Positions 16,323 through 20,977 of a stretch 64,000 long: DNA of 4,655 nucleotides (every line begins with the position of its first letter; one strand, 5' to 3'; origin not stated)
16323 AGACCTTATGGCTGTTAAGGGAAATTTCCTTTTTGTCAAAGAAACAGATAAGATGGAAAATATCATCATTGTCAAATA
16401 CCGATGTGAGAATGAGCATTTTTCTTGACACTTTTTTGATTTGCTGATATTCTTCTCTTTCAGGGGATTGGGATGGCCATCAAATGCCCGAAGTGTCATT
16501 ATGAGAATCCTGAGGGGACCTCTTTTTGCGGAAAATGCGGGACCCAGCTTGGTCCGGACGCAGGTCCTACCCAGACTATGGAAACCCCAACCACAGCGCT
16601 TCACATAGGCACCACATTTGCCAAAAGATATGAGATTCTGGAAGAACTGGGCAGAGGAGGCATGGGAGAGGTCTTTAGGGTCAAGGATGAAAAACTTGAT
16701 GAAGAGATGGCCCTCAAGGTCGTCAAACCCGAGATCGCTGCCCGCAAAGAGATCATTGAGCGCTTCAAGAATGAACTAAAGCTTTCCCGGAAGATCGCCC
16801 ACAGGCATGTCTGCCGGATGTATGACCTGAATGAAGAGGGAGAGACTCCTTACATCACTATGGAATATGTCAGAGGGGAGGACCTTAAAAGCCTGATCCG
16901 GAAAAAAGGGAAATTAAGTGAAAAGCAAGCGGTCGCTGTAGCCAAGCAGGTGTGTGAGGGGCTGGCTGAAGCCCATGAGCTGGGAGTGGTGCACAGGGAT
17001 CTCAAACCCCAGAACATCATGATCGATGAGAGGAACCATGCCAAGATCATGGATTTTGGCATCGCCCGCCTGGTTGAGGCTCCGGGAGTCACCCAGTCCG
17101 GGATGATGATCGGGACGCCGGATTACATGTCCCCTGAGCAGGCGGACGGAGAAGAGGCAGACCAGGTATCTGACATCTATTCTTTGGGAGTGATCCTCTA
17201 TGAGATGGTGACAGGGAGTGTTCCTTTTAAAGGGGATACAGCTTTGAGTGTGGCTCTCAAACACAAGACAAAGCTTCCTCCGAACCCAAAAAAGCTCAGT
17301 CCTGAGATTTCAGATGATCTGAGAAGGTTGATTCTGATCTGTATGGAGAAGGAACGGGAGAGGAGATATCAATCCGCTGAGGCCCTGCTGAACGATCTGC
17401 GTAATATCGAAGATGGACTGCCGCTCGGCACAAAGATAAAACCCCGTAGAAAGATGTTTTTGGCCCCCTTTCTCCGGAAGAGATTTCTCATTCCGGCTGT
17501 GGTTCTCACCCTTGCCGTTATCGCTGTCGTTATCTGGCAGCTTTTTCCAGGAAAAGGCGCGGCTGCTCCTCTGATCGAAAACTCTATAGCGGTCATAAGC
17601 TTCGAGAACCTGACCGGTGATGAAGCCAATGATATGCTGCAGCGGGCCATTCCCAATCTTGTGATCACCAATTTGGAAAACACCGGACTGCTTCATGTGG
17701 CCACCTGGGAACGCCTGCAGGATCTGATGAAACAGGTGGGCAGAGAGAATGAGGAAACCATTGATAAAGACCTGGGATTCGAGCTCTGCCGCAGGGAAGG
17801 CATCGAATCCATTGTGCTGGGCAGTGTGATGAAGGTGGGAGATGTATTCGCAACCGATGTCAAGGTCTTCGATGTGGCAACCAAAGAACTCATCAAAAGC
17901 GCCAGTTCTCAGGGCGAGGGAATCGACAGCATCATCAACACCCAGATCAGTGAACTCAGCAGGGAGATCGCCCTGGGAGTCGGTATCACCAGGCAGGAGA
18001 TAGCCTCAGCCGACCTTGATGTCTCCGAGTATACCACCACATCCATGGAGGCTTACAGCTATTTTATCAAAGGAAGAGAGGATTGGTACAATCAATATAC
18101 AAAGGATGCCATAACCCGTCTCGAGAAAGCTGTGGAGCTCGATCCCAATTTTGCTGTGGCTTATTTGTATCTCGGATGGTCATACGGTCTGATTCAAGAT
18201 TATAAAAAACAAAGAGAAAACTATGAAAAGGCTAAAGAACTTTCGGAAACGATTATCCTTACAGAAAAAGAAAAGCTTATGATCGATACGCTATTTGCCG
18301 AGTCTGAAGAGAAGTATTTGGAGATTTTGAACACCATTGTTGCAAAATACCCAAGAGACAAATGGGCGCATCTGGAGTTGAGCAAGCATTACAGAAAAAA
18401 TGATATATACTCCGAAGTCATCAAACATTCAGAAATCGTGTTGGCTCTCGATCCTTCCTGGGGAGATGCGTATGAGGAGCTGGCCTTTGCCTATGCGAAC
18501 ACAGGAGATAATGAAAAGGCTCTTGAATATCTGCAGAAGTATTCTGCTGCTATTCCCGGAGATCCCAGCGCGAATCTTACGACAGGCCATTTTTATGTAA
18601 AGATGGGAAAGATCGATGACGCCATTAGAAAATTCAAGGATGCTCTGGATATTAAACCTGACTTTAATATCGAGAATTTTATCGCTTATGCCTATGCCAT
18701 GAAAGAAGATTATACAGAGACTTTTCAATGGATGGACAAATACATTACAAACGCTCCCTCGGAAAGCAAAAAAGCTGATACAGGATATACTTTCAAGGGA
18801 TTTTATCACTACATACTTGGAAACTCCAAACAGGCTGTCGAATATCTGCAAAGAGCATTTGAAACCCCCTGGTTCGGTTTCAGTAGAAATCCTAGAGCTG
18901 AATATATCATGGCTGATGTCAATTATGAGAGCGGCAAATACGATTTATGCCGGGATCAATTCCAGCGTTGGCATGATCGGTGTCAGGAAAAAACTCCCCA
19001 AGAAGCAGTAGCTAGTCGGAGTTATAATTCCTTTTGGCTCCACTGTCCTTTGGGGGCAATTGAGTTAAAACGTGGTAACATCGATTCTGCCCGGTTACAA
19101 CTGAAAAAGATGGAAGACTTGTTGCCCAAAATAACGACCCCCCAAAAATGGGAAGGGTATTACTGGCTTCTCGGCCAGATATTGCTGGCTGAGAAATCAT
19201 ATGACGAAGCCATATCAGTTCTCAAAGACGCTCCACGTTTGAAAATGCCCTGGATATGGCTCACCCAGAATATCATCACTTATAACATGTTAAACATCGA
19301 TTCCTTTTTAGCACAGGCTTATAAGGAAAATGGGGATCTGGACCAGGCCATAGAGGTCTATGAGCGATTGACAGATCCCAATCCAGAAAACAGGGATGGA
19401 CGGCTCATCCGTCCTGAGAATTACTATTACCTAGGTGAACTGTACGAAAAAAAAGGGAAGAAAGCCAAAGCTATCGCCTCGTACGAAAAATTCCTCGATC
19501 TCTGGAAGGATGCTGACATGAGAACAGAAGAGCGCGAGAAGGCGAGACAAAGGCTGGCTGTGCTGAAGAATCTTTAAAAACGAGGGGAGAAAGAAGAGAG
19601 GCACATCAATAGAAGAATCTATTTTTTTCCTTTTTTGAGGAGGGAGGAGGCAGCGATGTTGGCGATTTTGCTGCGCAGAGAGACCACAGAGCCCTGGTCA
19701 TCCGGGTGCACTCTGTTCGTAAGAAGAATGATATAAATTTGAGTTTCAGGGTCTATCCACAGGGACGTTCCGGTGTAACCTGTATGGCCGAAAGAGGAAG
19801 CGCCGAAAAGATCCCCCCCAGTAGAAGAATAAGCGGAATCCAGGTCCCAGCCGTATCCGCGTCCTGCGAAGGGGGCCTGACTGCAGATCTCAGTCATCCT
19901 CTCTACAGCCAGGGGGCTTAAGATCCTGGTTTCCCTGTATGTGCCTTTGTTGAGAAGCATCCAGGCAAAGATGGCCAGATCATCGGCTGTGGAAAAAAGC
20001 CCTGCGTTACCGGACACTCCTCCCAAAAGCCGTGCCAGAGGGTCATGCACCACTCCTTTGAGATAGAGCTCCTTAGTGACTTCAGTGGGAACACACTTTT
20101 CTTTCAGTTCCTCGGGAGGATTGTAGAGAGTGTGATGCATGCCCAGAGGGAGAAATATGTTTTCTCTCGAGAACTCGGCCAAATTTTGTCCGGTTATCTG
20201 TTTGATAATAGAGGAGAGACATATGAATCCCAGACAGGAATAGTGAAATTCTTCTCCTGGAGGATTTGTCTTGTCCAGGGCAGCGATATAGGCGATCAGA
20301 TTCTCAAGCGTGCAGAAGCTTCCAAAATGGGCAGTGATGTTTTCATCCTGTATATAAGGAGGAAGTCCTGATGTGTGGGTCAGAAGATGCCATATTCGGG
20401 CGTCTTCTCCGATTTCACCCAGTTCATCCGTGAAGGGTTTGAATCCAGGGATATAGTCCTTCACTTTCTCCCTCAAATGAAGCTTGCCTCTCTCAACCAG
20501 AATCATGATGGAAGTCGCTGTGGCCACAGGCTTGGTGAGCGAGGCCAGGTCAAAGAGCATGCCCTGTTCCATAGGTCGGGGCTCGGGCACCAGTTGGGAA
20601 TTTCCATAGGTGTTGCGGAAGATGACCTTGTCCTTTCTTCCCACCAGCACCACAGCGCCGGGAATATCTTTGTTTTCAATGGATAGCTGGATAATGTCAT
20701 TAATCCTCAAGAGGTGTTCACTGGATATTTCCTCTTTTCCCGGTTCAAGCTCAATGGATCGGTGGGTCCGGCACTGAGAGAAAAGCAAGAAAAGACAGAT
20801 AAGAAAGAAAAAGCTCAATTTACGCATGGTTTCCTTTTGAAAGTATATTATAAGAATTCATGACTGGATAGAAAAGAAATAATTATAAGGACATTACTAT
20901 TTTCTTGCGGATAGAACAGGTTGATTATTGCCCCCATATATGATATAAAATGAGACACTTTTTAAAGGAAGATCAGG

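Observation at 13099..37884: A 19-bp motif repeated three times upstream of exported/membrane genes: candidate regulon of the propeller-LuxR protein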

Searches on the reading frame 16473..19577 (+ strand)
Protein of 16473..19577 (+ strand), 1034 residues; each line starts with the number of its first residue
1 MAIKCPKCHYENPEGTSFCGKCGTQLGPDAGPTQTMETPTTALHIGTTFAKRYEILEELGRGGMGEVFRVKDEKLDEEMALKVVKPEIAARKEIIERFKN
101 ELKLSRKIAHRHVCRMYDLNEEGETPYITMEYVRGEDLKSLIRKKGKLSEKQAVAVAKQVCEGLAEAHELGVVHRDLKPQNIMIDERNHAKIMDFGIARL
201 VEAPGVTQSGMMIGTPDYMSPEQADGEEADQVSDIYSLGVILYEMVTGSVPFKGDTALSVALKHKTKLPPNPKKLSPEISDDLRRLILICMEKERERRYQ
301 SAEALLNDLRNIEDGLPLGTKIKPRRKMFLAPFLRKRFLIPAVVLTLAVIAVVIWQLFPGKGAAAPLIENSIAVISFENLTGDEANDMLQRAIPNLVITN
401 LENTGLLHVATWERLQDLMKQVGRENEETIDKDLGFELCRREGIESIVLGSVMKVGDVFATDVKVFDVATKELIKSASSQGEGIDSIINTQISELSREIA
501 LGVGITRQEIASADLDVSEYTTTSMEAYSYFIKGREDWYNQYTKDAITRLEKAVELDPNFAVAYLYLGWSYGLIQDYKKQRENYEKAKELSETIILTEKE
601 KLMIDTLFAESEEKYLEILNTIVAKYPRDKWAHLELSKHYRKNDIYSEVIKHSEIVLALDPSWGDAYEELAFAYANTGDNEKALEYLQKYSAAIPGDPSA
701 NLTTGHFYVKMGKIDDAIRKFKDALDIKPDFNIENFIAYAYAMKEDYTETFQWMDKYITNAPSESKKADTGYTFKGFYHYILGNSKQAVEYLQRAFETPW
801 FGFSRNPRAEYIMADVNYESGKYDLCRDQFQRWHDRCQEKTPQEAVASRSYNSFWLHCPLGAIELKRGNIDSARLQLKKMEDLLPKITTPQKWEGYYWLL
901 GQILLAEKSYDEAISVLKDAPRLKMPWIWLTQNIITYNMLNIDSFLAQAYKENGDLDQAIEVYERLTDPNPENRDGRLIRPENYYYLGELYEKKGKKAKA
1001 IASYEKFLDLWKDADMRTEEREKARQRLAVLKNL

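Call 13: search_protein_families(library=pfam, proteins=[window:16473-19577:+])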
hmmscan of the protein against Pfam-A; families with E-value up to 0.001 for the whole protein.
window:16473-19577:+ (1034 aa): 28 families (the best 25 are shown)
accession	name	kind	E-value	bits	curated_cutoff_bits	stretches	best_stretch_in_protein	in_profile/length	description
PF00069.31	Pkinase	-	1.3e-60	205.5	31.7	1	53-305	1-258/263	Protein kinase domain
PF07714.23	PK_Tyr_Ser-Thr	-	5.6e-41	141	23.1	1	55-300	3-250/258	Protein tyrosine and serine/threonine kinase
PF07719.23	TPR_2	-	2.3e-26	90.1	27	1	981-1010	1-30/34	Tetratricopeptide repeat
PF13181.12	TPR_8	-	4.1e-24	83.1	25.7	0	982-1010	2-30/34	Tetratricopeptide repeat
PF13428.12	TPR_14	-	4.1e-24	83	23.5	0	946-973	7-34/44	Tetratricopeptide repeat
PF13432.12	TPR_16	-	8.1e-24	84.1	32.7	1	946-1013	3-63/65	Tetratricopeptide repeat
PF14559.12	TPR_19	-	8.9e-17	61.6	25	0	656-699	17-60/68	Tetratricopeptide repeat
PF13176.12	TPR_7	-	1.8e-16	59.2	27.9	1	945-974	4-35/36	Tetratricopeptide repeat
PF00515.34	TPR_1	-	1.4e-14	53.6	27.8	0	984-1006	4-26/34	Tetratricopeptide repeat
PF13424.12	TPR_12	-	1.1e-13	51.6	30.1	1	939-1012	2-76/77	Tetratricopeptide repeat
PF13431.12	TPR_17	-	6.9e-13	48.2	24.4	1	551-581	3-33/34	Tetratricopeptide repeat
PF13414.12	TPR_11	-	2.4e-12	46.8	26.8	1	545-571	12-38/42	TPR repeat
PF13371.12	TPR_9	-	3.1e-11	43.6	35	1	640-701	5-66/73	Tetratricopeptide repeat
PF13174.12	TPR_6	-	3.3e-11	43.5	26.3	0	983-1010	2-29/33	Tetratricopeptide repeat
PF12895.13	ANAPC3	-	3.2e-10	40.6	27.2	0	646-720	5-78/82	Anaphase-promoting complex, cyclosome, subunit 3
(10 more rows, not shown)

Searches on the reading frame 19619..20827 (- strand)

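Call 13: search_protein_families(library=pfam, proteins=[window:19619-20827:-])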
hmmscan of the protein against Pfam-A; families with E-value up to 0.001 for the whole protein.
window:19619-20827:- (402 aa): 1 family
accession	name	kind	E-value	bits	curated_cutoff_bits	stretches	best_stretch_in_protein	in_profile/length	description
PF00144.29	Beta-lactamase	-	3.6e-62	210.9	27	1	44-377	3-315/329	Beta-lactamase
